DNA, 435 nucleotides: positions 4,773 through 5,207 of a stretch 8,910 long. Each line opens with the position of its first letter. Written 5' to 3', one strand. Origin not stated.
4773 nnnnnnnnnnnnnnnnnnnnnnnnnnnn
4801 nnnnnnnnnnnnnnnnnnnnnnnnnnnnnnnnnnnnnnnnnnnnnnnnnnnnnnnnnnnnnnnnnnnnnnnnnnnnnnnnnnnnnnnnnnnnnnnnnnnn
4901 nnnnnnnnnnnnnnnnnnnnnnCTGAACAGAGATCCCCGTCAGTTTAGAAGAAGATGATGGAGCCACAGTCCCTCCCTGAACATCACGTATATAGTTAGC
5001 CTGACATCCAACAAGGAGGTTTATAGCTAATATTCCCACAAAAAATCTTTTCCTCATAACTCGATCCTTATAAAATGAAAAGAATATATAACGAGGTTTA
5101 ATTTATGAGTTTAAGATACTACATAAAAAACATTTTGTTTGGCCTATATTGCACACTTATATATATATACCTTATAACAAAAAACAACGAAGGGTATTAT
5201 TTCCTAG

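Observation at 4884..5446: Convergent, overlapping transcription in the colicin operon and at the replication promoter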

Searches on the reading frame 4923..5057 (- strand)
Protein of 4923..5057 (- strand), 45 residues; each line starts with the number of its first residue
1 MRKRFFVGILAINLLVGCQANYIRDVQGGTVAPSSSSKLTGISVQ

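Call 29: search_protein_families(library=ncbifam, proteins=[window:4923-5057:-])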
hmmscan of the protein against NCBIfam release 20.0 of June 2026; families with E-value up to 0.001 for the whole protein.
window:4923-5057:- (45 aa): 0 families

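Call 30: search_protein_families(library=pfam, proteins=[window:4923-5057:-])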
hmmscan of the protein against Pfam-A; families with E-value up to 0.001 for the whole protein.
window:4923-5057:- (45 aa): 1 family
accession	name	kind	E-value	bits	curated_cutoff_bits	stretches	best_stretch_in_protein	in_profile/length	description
PF02402.22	Lysis_col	-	7.2e-32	109.4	27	1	1-45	1-49/49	Lysis protein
